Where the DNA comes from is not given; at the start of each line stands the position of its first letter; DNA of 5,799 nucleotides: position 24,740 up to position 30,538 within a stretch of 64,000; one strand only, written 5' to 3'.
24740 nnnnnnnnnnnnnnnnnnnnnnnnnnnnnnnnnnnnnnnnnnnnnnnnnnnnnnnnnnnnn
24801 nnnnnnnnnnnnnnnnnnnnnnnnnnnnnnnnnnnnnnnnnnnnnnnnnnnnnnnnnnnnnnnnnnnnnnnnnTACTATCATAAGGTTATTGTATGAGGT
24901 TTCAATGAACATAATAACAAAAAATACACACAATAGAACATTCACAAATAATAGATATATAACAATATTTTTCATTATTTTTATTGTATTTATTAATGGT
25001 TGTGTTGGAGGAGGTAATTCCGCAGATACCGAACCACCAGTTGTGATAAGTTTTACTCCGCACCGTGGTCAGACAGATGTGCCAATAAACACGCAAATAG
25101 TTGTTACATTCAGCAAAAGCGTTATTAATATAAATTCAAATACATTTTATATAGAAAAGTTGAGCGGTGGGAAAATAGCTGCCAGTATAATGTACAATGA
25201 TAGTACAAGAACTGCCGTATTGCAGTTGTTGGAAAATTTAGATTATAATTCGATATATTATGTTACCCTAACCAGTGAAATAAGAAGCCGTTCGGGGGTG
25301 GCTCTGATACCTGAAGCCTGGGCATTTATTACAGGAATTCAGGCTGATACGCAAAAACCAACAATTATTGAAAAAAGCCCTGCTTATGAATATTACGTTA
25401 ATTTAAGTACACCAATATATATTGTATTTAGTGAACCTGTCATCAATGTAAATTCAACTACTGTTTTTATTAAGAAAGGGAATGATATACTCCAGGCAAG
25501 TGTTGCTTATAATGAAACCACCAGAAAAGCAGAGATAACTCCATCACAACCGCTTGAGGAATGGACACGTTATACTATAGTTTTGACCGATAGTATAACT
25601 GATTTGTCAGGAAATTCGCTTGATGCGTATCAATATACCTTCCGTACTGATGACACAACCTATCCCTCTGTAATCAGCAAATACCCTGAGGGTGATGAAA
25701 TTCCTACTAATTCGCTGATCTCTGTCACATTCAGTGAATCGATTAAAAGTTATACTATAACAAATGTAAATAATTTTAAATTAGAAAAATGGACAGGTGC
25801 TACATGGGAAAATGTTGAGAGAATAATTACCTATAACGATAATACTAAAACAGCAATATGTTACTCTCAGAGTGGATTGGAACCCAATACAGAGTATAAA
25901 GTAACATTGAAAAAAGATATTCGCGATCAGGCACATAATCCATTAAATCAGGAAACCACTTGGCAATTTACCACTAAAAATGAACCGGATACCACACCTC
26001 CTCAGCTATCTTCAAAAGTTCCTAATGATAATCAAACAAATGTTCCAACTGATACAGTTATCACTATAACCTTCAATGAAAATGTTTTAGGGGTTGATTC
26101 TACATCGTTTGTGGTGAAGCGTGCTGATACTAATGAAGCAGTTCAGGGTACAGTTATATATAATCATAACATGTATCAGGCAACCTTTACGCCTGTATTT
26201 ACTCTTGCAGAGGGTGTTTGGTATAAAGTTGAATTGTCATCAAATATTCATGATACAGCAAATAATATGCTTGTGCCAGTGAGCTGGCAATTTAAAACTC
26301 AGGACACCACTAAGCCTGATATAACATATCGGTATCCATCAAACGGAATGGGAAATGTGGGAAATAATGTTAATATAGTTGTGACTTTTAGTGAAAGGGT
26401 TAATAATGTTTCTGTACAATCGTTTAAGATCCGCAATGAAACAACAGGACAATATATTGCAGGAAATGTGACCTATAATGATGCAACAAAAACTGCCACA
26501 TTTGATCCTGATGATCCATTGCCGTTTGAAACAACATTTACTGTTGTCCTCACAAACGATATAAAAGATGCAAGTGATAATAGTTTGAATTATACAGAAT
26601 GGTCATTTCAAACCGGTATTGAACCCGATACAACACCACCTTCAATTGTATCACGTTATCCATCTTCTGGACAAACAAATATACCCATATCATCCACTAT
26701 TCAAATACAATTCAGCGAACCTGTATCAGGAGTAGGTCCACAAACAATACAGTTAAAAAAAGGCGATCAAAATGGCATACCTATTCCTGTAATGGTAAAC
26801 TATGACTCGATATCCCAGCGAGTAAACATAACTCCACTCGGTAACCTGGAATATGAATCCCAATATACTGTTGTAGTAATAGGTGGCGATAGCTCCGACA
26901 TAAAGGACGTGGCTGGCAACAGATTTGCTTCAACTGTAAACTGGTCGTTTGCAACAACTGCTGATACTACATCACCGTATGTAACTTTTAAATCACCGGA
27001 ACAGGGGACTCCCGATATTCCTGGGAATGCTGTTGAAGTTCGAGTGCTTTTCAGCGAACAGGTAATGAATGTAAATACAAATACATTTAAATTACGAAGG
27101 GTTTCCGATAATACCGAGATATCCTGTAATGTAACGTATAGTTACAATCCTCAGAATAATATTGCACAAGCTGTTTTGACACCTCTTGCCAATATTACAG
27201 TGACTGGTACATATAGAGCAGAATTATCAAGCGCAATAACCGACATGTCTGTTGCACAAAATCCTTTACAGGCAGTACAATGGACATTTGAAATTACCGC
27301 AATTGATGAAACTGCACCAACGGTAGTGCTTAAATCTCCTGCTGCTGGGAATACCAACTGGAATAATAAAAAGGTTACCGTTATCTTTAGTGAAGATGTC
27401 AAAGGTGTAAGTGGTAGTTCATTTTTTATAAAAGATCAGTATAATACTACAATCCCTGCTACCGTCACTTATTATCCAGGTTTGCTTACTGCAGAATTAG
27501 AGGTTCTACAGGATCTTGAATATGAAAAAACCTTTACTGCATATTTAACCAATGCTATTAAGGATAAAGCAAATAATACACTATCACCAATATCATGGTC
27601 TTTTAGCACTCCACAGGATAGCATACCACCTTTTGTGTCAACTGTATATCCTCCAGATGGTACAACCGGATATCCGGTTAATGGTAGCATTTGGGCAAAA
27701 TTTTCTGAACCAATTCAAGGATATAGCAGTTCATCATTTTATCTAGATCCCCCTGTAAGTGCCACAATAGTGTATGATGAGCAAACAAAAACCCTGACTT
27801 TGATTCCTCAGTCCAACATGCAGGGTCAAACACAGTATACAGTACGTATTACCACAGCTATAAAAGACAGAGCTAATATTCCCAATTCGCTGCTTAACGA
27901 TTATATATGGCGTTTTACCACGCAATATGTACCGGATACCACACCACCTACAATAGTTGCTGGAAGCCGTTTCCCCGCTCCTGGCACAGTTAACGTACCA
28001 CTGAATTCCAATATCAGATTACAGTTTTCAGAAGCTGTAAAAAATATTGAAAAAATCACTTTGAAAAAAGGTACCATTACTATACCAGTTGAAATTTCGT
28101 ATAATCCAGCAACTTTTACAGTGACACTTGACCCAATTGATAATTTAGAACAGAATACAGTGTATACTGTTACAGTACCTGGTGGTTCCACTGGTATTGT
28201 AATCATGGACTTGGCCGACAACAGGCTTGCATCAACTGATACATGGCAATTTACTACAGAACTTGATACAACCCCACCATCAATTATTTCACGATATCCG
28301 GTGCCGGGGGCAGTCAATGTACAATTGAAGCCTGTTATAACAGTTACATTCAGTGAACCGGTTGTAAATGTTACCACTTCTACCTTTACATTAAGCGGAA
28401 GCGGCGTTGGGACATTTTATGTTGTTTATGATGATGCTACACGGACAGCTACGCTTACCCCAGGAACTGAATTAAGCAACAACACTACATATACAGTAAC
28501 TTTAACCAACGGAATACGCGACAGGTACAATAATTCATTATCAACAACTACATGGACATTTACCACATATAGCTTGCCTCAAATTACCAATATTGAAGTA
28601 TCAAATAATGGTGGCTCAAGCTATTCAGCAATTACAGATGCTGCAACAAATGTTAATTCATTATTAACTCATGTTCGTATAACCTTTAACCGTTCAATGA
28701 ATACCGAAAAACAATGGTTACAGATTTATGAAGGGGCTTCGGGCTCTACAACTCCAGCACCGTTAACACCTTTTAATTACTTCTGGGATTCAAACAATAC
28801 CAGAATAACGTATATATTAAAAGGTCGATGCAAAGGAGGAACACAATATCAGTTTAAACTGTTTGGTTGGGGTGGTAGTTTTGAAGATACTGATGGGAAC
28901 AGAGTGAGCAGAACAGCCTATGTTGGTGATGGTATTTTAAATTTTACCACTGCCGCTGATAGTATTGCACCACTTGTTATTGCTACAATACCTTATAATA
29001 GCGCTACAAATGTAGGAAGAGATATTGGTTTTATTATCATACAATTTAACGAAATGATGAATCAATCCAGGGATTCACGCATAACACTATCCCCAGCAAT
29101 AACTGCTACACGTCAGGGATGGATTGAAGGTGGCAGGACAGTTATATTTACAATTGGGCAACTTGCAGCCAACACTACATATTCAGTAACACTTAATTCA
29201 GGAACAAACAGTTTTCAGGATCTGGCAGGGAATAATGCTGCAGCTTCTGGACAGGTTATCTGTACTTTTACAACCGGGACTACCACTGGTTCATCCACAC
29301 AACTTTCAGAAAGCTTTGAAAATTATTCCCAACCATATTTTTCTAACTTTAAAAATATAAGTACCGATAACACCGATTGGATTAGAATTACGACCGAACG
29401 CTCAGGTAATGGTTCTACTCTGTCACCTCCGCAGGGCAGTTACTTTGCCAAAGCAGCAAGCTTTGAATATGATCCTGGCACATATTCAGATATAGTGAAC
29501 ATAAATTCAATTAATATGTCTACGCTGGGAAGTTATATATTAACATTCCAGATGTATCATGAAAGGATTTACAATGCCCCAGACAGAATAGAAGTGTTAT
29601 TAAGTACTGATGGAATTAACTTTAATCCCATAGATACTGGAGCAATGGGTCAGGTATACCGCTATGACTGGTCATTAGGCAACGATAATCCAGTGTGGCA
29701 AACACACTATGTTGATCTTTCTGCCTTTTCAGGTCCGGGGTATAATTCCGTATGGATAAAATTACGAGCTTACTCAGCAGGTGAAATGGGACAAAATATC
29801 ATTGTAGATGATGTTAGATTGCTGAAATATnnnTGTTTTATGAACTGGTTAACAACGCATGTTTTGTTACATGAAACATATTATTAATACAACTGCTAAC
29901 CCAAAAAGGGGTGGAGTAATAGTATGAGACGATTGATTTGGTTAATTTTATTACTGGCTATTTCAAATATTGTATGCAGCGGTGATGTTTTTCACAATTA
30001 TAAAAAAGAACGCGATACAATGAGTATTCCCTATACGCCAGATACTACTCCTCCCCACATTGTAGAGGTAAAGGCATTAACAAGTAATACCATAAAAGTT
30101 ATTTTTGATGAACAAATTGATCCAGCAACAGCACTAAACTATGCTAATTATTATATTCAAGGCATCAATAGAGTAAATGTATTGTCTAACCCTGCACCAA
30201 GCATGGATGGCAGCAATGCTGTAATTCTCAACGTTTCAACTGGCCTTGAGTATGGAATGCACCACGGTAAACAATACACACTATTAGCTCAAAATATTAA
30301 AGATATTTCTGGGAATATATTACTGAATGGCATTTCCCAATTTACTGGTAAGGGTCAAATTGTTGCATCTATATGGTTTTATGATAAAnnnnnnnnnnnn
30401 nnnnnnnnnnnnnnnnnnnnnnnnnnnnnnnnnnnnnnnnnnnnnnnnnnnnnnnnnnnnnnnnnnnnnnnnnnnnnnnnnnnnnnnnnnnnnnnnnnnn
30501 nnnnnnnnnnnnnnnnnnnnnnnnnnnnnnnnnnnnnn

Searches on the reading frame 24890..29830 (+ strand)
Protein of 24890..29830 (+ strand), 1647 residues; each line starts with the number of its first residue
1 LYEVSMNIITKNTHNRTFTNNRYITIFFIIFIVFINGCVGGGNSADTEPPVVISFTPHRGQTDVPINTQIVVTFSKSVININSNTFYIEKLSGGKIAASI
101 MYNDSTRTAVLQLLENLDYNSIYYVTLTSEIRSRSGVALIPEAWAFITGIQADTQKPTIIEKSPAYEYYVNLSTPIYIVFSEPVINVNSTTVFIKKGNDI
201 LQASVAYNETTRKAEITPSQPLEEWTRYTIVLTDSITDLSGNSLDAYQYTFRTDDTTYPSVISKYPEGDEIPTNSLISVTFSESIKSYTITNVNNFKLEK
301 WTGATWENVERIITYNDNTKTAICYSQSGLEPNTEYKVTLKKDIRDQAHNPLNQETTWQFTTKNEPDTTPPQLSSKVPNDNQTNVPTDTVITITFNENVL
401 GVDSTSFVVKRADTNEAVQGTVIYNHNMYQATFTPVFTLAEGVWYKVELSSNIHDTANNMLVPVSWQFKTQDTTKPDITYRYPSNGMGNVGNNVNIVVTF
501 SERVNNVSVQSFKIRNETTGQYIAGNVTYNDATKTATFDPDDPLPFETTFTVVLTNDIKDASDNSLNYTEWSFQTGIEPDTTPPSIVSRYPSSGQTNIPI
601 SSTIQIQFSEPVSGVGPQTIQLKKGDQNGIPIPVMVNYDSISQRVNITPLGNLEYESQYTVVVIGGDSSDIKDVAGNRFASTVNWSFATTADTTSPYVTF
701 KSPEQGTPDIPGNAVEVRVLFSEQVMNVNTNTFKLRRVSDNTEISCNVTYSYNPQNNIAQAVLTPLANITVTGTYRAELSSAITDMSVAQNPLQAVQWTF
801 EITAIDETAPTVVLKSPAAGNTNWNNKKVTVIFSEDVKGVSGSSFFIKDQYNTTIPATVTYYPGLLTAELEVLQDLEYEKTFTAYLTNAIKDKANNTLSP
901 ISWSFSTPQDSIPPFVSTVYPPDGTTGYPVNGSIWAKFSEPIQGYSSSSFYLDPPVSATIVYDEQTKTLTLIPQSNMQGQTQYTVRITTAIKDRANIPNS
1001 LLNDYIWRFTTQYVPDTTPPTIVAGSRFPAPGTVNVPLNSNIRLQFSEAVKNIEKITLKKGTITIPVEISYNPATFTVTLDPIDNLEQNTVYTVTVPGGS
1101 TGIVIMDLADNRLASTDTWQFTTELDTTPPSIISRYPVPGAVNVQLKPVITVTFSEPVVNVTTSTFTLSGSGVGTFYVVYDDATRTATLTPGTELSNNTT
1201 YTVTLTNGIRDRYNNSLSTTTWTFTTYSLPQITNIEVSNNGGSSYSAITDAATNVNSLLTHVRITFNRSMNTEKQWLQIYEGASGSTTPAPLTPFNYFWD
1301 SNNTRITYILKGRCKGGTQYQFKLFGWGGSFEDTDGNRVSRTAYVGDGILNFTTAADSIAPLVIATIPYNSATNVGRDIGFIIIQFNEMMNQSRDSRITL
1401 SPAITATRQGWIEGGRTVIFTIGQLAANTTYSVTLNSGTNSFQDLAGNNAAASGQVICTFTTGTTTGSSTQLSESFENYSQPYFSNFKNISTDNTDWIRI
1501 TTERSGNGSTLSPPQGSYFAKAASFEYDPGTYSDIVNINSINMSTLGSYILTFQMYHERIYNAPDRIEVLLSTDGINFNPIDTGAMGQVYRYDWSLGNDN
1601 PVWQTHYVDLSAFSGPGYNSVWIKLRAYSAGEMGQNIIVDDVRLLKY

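Call 5: search_protein_families(library=pfam, proteins=[window:24890-29830:+], max_evalue=1)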
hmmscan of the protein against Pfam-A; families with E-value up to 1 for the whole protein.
window:24890-29830:+ (1647 aa): 4 families
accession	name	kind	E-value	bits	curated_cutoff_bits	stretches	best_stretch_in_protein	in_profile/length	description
PF13205.12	Big_5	-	3.1e-191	622.9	23.6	13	1126-1226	1-105/105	Bacterial Ig-like domain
PF19078.6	Big_12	-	5.2e-16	59.2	27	5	1147-1218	21-92/102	Bacterial Ig-like domain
PF04234.18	CopC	-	9.3e-13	49.4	23.3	1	1132-1204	4-73/92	CopC domain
PF18869.6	HEPN_RnaseLS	-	0.0081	16.9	29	0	513-556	48-91/124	RnaseLS-like HEPN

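Call 6: search_protein_families(library=ncbifam, proteins=[window:24890-29830:+], max_evalue=1)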
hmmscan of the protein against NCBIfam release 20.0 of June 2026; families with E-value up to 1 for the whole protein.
window:24890-29830:+ (1647 aa): 2 families
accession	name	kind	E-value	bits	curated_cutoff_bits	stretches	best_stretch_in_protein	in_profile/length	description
NF033814.1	copper_CopC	equivalog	5.5e-07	30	95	1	371-449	12-88/107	copper homeostasis periplasmic binding protein CopC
NF010326.0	PRK13763.1-1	equivalog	0.036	13.7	247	0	958-991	26-59/186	putative RNA-processing protein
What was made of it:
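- On Pfam Y_Y_Y (PF07495): No Reg_prop, kinase or response-regulator domains were found in calls 5 or 6.
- The protein has no Reg_prop beta-propeller, transmembrane helix, histidine kinase or DNA-binding domain (calls 5, 6).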

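Call 56: list_cluster_members(proteins=[P0001, window:24905-29830:+])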
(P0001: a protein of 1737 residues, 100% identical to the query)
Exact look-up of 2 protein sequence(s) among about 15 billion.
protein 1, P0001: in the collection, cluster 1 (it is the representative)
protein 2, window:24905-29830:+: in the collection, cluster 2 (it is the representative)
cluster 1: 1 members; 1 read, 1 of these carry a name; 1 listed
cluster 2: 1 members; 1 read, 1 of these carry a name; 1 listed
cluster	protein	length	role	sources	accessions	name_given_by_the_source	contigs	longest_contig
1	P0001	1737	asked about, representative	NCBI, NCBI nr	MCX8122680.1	MAG: carboxypeptidase-like regulatory domain-containing protein [Spirochaetes bacterium] | carboxypeptidase-like regulatory domain-containing protein [Spirochaetota bacterium]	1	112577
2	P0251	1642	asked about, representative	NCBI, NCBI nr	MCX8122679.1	MAG: Ig-like domain-containing protein [Spirochaetes bacterium] | Ig-like domain-containing protein [Spirochaetota bacterium]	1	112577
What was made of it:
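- NCBI names the protein only after its CarboxypepD_reg domains (call 56).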

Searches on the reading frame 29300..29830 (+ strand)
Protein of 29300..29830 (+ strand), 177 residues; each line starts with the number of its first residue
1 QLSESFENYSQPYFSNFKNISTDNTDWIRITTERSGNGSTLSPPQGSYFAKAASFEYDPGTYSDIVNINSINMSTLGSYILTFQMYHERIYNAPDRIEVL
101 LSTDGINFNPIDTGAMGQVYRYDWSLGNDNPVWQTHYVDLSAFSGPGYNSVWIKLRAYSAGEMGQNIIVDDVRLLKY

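Call 64: search_protein_families(library=pfam, proteins=[window:29300-29830:+], max_evalue=1)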
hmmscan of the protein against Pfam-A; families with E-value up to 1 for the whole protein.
window:29300-29830:+ (177 aa): 1 family
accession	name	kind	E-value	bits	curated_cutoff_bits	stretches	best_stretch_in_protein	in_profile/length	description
PF00629.30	MAM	-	0.0018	18.6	26.4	1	10-175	7-153/158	MAM domain, meprin/A5/mu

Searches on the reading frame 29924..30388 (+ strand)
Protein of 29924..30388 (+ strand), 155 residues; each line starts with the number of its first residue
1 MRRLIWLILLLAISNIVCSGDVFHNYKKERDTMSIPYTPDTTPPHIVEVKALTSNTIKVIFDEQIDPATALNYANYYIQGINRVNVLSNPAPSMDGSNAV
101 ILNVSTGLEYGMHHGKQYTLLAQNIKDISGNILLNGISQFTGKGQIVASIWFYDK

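Call 10: search_protein_families(library=pfam, proteins=[window:29924-30388:+], max_evalue=1)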
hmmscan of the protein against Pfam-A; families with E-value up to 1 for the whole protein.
window:29924-30388:+ (155 aa): 1 family
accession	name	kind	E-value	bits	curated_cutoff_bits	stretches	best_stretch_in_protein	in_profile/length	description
PF13205.12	Big_5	-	0.00046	21.3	23.6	1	51-135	19-96/105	Bacterial Ig-like domain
